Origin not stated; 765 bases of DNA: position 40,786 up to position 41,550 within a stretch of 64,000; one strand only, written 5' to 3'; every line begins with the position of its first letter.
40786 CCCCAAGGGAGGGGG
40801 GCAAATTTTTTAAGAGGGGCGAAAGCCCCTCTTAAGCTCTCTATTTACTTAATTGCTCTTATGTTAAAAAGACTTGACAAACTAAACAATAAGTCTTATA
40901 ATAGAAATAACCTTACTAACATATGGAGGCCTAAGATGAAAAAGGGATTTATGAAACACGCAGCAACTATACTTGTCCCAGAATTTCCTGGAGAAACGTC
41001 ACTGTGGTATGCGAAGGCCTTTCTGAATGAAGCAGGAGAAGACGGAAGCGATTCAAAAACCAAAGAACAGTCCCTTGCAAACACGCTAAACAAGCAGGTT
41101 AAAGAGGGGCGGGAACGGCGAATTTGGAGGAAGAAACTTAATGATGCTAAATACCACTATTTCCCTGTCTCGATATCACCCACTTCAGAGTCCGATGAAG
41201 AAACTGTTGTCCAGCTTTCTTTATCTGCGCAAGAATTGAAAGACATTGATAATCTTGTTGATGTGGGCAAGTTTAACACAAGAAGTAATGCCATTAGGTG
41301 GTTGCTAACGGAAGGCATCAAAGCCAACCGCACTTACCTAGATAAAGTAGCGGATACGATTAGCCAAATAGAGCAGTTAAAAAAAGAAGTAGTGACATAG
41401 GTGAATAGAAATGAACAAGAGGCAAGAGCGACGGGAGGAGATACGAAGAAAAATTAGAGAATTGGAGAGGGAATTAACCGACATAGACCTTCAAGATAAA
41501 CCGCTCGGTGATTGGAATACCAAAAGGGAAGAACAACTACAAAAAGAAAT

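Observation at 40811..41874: Low-GC three-gene cassette with a perfect consensus promoter, bracketed by 22-bp hairpin direct repeats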

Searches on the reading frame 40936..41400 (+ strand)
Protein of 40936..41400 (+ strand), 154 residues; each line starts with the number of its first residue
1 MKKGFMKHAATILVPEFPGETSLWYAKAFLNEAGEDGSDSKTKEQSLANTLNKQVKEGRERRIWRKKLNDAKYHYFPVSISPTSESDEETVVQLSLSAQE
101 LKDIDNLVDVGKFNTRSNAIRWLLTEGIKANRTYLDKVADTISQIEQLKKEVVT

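Call 7: search_protein_families(library=pfam, proteins=[window:40936-41400:+], max_evalue=1)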
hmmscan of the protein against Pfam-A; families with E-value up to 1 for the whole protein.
window:40936-41400:+ (154 aa): 6 families
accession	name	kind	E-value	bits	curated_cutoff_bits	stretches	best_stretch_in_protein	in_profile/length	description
PF23434.1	DUF7120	-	0.021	15.2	27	1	103-133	15-45/70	Family of unknown function (DUF7120)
PF23151.1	NuiA_2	-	0.047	14.3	27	1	27-110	7-84/154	NuiA-like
PF01402.27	RHH_1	-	0.05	14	20.5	1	92-126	2-35/39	Ribbon-helix-helix protein, copG family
PF17573.8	GA-like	-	0.068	13.5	25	1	117-152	13-49/50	GA-like domain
PF15919.11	HicB_lk_antitox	-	0.076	13.6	27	1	7-120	10-119/123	HicB_like antitoxin of bacterial toxin-antitoxin system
PF21117.3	MRB1590_C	-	0.25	12.5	27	1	93-145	11-63/102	MRB1590 C-terminal domain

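Call 8: search_protein_families(library=phrogs, proteins=[window:40936-41400:+], max_evalue=1)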
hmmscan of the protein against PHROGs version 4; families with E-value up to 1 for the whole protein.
window:40936-41400:+ (154 aa): 6 families
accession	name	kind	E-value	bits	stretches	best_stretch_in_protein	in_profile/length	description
phrog_4738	-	transcription regulation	0.00072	20.2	1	91-130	16-55/59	transcriptional repressor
phrog_35181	-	unknown function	0.051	14.4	1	51-127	5-80/156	-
phrog_7567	-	unknown function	0.072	12.8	1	37-127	269-358/434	-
phrog_10242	-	unknown function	0.17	13.2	1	94-132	2-40/105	-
phrog_15106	-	unknown function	0.2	12.8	0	111-152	27-71/76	-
phrog_18767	-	unknown function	0.36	11.7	1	85-130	13-58/71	-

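Call 9: search_protein_families(library=padloc, proteins=[window:40936-41400:+], max_evalue=1)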
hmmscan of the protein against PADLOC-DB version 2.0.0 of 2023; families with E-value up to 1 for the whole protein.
window:40936-41400:+ (154 aa): 0 families

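Call 10: search_protein_families(library=ncbifam, proteins=[window:40936-41400:+], max_evalue=1)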
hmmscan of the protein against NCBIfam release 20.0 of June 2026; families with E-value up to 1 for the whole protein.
window:40936-41400:+ (154 aa): 6 families
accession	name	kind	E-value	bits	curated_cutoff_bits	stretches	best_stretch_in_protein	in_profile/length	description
NF058555.1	TransRegCdrSHalo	equivalog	0.0002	21.3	100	1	92-129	4-41/61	transcriptional regulator CdrS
NF058631.1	sRNA_TF_AbmR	equivalog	0.0018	17.9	160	1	95-151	107-163/167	ATP-binding transcription factor AbmR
NF003381.0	PRK04460.1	equivalog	0.014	15.5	105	1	92-131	7-46/139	nickel-responsive transcriptional regulator NikR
NF002815.0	PRK02967.1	equivalog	0.033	14.2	83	1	92-140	4-52/139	nickel-responsive transcriptional regulator NikR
TIGR02793.1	nikR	equivalog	0.042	14.1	175.45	1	94-135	5-46/129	nickel-responsive transcriptional regulator NikR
NF033611.0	SAVED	domain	0.1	12.1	33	1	59-120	116-178/261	SAVED domain-containing protein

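Call 11: find_encoding_contigs(protein=window:40936-41400:+, flank=10000, max_places=10)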
Protein window:40936-41400:+ (154 aa): 1 contig read that carries it; 1 place shown.
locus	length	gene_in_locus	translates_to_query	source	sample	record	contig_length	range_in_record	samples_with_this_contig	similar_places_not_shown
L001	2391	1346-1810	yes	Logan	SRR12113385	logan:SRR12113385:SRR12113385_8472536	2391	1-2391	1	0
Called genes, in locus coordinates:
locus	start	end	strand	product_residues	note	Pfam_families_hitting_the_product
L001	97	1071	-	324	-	PF05569:Peptidase_M56 (weak), PF01435:Peptidase_M48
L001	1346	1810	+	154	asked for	-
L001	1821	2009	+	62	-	-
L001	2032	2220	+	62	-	-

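Call 12: find_homologous_proteins(query=window:40936-41400:+, max_evalue=0.01)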
Query window:40936-41400:+ (154 aa): 117 proteins with E <= 0.01 among 144 candidates.
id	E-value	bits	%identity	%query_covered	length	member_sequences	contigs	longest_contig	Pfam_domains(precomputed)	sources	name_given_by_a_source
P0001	1.7e-94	331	100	100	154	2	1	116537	-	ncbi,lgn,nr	ncbi:MAG: hypothetical protein HY530_07790 [Chloroflexi bacterium]|nr:hypothetical protein [Chlorofl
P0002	5.3e-84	297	90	100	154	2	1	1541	-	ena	-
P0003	3.2e-82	292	87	99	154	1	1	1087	-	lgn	-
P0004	2.5e-81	289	86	99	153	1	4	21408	-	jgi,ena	-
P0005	3.0e-81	289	85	99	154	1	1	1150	-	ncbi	-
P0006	1.9e-79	283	84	100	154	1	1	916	-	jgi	jgi:Arc/MetJ-type ribon-helix-helix transcriptional regulator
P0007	4.7e-79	281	85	99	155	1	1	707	-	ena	-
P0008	7.9e-76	271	81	100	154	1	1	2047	-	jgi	jgi:hypothetical protein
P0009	1.8e-75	270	79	100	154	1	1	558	-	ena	-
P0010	1.5e-74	267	77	99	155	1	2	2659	-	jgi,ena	-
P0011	1.6e-74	267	79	97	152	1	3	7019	-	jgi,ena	-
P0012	1.7e-73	263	79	100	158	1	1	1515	-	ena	-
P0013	5.3e-72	259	76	99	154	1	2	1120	-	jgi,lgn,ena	-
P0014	1.4e-70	254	77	94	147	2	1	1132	-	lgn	-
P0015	7.6e-64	232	74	99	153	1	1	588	-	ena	-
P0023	2.3e-59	218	70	100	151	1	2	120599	-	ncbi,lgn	-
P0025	9.4e-57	209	68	100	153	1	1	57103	-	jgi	-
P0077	3.7e-41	159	56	100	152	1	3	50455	-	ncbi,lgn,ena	-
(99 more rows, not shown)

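Call 15: find_encoding_contigs(protein=P0004, flank=6000, max_places=3)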
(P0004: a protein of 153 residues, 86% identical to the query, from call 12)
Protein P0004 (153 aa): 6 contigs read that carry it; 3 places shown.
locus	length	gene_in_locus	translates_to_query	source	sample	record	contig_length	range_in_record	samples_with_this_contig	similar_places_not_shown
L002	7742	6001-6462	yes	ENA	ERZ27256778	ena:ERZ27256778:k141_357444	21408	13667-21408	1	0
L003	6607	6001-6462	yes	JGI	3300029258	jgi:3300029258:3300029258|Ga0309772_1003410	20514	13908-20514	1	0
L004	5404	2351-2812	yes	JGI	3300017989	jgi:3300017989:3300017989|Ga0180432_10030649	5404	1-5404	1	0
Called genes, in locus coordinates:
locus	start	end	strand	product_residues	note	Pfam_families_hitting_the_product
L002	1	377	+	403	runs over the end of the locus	PF02515:CoA_transf_3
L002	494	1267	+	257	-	PF00378:ECH_1, PF16113:ECH_2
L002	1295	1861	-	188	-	PF02627:CMD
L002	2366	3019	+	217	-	PF01582:TIR, PF13676:TIR_2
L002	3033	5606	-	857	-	PF01624:MutS_I, PF05188:MutS_II, PF05192:MutS_III, PF05190:MutS_IV, PF00488:MutS_V, PF27441:MutS_C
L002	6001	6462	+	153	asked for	-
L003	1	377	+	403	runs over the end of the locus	PF02515:CoA_transf_3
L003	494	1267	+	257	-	PF00378:ECH_1, PF16113:ECH_2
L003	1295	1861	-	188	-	PF02627:CMD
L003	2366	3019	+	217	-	PF01582:TIR, PF13676:TIR_2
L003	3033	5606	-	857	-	PF01624:MutS_I, PF05188:MutS_II, PF05192:MutS_III, PF05190:MutS_IV, PF00488:MutS_V, PF27441:MutS_C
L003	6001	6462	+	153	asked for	-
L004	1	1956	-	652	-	?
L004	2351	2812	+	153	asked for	-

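Call 16: find_encoding_contigs(protein=P0023, flank=6000, max_places=3)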
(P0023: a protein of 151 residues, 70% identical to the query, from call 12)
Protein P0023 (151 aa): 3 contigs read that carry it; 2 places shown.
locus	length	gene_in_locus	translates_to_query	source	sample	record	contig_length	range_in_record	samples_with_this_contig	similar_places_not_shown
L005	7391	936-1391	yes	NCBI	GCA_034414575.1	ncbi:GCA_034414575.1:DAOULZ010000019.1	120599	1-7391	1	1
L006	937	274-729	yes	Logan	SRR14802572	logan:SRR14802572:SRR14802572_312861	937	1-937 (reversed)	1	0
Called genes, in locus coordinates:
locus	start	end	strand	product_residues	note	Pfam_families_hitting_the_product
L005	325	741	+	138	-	PF13620:CarboxypepD_reg (weak)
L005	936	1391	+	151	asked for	-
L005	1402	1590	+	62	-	-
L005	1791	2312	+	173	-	PF02620:YceD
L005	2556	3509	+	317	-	PF00478:IMPDH (faint), PF03060:NMO, PF05690:ThiG (weak)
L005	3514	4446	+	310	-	PF00698:Acyl_transf_1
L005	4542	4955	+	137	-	PF01029:NusB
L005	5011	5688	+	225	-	PF00702:Hydrolase, PF13419:HAD_2, PF13242:Hydrolase_like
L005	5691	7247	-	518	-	PF02310:B12-binding, PF04055:Radical_SAM, PF13282:DUF4070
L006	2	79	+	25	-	?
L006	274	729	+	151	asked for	-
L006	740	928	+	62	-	-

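Call 17: find_encoding_contigs(protein=P0025, flank=6000, max_places=3)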
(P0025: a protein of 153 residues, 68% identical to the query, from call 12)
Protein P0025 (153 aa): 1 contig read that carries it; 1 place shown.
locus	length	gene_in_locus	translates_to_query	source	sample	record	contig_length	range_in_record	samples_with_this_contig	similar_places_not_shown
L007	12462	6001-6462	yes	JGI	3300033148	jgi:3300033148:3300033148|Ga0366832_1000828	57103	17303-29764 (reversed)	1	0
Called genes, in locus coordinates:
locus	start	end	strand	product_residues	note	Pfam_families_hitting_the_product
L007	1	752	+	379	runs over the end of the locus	-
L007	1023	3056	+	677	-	PF00456:Transketolase_N, PF13292:DXP_synthase_N (weak), PF00676:E1_dh, PF02779:Transket_pyr, PF02780:Transketolase_C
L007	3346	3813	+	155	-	PF13488:Gly-zipper_Omp (faint)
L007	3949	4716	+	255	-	-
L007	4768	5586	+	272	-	PF00702:Hydrolase, PF13419:HAD_2 (weak), PF13242:Hydrolase_like (weak)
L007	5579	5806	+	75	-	PF20114:DUF6504 (faint)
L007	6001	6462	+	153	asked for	-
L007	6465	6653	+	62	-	-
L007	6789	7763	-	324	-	PF00579:tRNA-synt_1b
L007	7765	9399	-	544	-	PF03485:Arg_tRNA_synt_N, PF00750:tRNA-synt_1d, PF05746:DALR_1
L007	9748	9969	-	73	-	PF07927:HicA_toxin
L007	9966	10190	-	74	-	PF15919:HicB_lk_antitox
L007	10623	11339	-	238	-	-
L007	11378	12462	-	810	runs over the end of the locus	PF17191:RecG_wedge, PF00270:DEAD, PF04851:ResIII (weak), PF00271:Helicase_C, PF22590:Cas3-like_C_2 (faint), PF19833:RecG_dom3_C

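Call 18: find_encoding_contigs(protein=P0077, flank=6000, max_places=3)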
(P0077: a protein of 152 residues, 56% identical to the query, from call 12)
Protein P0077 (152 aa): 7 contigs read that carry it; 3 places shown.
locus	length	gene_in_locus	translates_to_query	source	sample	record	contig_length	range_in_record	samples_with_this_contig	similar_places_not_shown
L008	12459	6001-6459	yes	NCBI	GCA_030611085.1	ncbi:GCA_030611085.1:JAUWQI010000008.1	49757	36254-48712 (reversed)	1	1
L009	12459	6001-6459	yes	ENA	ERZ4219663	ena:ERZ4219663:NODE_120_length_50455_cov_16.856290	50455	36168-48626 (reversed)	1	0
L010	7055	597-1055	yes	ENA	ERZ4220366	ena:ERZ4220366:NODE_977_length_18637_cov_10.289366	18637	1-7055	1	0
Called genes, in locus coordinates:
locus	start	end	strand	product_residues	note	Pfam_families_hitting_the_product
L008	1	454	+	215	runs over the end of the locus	PF13483:Lactamase_B_3, PF12706:Lactamase_B_2 (weak)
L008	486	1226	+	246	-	PF04015:DUF362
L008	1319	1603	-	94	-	PF00708:Acylphosphatase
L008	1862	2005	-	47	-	-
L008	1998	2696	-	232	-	PF22935:RM44_endonuclase, PF14622:Ribonucleas_3_3, PF00636:Ribonuclease_3, PF00035:dsrm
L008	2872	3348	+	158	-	PF00075:RNase_H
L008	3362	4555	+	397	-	PF02515:CoA_transf_3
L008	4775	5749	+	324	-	PF00579:tRNA-synt_1b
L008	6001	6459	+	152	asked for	-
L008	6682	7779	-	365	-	PF00155:Aminotran_1_2, PF00266:Aminotran_5 (weak), PF01041:DegT_DnrJ_EryC1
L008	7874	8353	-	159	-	PF13412:HTH_24 (faint), PF01037:AsnC_trans_reg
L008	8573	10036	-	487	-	PF01425:Amidase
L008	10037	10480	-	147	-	PF02660:G3P_acyltransf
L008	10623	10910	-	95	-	PF02686:GatC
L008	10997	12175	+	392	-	PF01656:CbiA (weak), PF02374:ArsA_ATPase, PF13614:AAA_31 (weak), PF17886:ArsA_HSP20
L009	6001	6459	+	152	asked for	-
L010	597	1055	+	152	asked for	-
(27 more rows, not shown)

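Call 25: search_solved_structures(query=A1, max_evalue=10, show_alignments=3)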
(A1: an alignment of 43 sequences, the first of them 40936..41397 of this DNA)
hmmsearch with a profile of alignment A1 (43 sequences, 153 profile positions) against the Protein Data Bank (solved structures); distinct sequences matched with E-value up to 10: 9.
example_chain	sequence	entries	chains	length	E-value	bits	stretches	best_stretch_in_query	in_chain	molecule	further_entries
4v4n_BS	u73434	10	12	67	0.039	17.2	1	2-62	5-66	30S ribosomal protein S17E | 30S ribosomal protein eS17 | Small ribosomal subunit protein eS17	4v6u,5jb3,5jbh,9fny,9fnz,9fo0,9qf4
6sw9_S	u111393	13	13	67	0.16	15.2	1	2-62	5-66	30S ribosomal protein S17e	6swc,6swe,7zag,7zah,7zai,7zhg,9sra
4ec6_A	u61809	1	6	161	0.33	14.2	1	41-111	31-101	Putative uncharacterized protein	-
8tnm_A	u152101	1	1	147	0.56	13.4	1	22-74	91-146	UNC_079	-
4trt_A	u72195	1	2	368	0.75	13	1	86-126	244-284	DNA polymerase III subunit beta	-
3w3a_G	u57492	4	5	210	1.1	12.5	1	86-145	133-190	V-type ATP synthase subunit D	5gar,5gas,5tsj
3a5c_G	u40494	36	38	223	1.3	12.3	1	87-145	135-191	V-type ATP synthase subunit D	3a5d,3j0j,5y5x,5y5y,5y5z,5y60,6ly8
8fnu_A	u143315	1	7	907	1.8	11.8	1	64-105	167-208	KAP NTPase domain-containing protein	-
4tzh_A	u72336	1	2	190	2.6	11.3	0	92-146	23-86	LIC12234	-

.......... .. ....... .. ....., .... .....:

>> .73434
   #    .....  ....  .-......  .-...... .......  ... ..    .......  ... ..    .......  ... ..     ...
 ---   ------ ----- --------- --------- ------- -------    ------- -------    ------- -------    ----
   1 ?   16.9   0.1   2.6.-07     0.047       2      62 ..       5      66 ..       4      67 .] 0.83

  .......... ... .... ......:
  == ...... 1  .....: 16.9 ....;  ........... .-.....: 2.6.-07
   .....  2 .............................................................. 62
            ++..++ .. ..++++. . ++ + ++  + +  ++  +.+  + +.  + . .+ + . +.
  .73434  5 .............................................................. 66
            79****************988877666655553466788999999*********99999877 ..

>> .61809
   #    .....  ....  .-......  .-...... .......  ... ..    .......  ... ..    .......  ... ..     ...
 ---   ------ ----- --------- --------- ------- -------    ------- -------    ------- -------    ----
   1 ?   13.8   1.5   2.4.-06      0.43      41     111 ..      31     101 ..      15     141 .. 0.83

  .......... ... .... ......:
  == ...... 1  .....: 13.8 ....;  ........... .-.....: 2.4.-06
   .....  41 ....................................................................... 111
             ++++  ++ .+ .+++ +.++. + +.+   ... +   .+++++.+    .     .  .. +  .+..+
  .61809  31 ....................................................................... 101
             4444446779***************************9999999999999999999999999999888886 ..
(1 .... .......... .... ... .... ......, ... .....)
